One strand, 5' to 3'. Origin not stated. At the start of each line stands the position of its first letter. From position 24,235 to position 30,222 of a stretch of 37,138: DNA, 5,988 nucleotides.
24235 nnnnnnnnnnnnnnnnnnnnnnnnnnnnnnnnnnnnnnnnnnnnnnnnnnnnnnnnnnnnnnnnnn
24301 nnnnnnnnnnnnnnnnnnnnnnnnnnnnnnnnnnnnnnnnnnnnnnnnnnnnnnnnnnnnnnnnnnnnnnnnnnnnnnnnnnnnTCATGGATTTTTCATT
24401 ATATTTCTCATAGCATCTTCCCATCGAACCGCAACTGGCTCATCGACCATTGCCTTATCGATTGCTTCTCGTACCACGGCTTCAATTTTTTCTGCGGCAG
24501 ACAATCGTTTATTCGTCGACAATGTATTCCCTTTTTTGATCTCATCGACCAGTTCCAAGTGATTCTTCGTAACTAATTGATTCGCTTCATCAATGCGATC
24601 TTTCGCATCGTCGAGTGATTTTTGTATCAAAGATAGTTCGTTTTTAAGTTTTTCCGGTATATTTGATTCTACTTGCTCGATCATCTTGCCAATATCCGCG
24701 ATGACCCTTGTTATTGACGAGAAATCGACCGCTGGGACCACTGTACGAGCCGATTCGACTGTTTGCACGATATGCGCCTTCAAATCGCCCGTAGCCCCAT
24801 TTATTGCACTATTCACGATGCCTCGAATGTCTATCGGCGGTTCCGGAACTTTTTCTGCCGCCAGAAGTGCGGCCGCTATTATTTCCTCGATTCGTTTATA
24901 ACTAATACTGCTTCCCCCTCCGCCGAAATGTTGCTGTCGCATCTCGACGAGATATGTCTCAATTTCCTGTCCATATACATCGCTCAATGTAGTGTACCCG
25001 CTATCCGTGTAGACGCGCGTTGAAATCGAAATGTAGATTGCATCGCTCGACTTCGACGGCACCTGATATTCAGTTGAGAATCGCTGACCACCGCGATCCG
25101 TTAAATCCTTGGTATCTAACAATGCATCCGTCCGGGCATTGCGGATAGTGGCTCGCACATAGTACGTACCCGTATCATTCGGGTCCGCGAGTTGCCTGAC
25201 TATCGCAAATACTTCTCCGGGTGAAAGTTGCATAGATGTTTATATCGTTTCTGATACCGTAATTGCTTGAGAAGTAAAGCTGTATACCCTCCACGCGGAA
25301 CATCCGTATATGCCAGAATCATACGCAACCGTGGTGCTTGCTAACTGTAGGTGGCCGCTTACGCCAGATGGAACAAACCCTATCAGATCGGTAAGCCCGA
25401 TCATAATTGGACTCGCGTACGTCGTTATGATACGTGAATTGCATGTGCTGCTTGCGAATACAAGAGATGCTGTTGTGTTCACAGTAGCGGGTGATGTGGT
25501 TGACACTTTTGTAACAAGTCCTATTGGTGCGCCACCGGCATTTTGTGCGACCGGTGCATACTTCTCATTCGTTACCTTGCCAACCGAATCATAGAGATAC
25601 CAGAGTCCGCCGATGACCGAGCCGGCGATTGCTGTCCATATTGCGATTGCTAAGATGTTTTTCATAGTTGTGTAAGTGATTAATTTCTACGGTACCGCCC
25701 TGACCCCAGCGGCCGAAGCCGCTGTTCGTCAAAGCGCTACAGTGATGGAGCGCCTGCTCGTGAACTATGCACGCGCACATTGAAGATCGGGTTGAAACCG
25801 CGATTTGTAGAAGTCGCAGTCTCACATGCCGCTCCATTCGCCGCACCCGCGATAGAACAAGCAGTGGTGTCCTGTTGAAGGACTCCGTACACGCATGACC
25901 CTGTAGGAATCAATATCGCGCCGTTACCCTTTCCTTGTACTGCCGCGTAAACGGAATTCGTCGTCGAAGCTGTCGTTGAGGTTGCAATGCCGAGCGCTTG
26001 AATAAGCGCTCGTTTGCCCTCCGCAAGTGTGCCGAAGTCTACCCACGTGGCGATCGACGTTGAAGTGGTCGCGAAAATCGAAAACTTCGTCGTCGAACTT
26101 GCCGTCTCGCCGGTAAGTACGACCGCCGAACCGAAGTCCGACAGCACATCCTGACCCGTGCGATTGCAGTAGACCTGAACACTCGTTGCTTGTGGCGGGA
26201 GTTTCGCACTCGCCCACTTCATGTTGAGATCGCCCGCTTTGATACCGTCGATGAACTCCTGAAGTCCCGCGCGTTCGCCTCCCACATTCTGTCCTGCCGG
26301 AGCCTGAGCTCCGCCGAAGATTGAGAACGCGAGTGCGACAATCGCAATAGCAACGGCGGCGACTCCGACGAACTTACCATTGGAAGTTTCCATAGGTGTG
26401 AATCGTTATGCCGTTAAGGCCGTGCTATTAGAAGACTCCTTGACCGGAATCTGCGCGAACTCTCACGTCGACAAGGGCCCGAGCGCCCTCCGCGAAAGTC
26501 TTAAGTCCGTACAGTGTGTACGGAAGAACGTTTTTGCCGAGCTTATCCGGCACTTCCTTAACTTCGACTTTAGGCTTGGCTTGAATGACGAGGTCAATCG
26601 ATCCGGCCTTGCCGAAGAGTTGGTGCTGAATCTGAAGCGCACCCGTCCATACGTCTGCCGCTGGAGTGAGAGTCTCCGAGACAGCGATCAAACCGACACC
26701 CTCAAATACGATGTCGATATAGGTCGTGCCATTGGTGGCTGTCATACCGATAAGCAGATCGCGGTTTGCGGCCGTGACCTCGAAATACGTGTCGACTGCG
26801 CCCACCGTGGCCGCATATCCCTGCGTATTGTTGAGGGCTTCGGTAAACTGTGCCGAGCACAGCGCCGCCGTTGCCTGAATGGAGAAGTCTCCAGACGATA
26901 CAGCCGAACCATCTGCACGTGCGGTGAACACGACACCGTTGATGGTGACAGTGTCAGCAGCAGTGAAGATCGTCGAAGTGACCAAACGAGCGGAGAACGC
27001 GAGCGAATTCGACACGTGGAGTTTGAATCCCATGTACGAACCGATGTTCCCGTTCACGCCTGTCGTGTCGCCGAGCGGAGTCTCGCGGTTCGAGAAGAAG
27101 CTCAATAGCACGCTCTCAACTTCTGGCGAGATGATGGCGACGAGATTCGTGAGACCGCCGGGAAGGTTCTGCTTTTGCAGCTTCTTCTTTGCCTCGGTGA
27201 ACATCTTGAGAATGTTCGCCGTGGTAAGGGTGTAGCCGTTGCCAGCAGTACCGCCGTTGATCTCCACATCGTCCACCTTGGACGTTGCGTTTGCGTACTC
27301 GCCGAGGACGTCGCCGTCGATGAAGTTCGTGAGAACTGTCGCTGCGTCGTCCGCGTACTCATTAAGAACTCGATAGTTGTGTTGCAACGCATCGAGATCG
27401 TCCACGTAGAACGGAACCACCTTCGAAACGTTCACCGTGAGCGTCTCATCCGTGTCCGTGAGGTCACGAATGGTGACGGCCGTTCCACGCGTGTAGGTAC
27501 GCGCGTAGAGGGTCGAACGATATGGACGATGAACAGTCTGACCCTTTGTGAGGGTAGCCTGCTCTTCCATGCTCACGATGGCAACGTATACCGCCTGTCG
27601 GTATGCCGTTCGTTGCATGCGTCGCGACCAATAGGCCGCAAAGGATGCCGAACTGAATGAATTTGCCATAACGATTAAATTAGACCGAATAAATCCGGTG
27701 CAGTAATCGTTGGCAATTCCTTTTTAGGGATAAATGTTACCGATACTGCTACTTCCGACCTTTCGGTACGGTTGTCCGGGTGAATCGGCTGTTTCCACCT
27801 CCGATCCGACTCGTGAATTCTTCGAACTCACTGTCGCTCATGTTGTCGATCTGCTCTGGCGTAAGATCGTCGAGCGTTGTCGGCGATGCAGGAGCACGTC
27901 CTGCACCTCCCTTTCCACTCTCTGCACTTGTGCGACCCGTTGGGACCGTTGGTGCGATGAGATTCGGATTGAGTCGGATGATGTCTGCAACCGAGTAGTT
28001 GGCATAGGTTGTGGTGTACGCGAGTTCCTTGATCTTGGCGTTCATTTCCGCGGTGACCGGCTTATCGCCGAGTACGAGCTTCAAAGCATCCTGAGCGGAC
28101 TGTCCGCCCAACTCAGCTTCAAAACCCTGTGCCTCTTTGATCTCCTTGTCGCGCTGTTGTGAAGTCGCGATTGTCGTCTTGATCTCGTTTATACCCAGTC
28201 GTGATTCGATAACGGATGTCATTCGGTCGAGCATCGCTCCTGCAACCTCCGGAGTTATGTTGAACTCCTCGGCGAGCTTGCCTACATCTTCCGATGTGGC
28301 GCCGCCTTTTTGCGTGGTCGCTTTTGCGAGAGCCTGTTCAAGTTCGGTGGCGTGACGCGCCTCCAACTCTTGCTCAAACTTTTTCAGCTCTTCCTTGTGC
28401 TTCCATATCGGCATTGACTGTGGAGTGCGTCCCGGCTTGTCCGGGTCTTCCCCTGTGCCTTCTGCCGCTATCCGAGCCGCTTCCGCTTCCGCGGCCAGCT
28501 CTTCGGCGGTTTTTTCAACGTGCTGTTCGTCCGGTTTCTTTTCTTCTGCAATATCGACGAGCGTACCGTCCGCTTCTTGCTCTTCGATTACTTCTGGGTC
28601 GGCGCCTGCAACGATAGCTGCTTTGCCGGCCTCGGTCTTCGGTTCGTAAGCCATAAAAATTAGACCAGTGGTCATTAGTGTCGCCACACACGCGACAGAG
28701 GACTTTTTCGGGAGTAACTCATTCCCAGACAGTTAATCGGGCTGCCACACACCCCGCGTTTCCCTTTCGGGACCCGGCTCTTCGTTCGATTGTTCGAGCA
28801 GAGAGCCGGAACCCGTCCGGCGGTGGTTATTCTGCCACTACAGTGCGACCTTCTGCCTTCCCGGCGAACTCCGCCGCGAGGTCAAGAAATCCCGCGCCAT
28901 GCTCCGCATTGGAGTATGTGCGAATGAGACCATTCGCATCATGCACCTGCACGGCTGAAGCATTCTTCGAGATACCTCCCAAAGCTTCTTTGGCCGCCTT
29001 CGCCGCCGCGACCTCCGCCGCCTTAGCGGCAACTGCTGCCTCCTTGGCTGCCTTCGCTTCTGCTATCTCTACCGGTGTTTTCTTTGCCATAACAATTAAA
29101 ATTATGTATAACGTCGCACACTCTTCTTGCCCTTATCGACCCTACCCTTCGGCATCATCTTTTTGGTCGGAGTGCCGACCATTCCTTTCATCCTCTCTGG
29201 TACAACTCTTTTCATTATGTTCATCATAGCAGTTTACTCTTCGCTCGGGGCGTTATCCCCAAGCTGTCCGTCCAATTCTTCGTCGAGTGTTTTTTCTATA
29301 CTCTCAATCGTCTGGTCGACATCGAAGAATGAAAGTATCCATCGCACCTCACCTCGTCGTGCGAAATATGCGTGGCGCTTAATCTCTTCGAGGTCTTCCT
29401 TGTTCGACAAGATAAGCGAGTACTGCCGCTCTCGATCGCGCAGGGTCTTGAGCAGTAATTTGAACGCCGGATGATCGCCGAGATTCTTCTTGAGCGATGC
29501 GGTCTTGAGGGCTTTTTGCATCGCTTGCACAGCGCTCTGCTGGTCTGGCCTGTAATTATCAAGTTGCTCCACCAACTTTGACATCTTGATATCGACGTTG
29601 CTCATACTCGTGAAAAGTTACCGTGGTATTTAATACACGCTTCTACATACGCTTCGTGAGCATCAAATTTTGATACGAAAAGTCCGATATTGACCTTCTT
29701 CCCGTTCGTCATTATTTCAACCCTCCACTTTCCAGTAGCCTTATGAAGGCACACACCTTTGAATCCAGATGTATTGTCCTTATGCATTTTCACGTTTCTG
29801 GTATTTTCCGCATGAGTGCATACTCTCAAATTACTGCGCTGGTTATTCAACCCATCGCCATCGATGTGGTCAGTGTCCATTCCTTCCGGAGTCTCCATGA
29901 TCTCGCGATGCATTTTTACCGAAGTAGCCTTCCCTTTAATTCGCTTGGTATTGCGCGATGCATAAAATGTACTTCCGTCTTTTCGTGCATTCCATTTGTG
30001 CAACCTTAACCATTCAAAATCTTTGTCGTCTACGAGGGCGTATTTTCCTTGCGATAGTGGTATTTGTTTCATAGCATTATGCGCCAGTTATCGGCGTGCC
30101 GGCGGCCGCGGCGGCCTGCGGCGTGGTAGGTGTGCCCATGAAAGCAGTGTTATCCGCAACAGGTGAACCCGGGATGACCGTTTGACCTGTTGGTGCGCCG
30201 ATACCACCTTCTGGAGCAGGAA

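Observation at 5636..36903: Recurrent G-TAnnAT box 6-9 nt upstream of ATG codons suggests a leaderless promoter grammar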

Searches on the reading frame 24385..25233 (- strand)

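Call 88: search_protein_families(library=pfam, proteins=[window:24385-25233:-], max_evalue=0.01)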
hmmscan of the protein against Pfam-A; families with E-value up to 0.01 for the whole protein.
window:24385-25233:- (282 aa): 1 family
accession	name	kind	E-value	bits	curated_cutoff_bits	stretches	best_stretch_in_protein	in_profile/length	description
PF19438.4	LIN9_C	-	0.0067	16.3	26.5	1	154-242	175-264/273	LIN9 C-terminal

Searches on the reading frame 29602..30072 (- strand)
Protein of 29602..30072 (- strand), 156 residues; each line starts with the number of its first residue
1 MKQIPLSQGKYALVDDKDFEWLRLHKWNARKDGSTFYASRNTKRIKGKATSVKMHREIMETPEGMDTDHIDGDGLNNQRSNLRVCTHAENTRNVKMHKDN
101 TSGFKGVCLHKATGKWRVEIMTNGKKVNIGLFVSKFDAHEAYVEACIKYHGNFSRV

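Call 14: search_protein_families(library=pfam, proteins=[window:29602-30072:-], max_evalue=0.01)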
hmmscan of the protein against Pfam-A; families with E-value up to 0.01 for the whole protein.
window:29602-30072:- (156 aa): 2 families
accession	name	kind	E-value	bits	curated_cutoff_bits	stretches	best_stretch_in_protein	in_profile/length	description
PF13392.12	HNH_3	-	9.2e-09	35.2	24.8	1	62-92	16-46/46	HNH endonuclease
PF00847.26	AP2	-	8.7e-07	29.6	33.3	1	102-151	1-53/54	AP2 domain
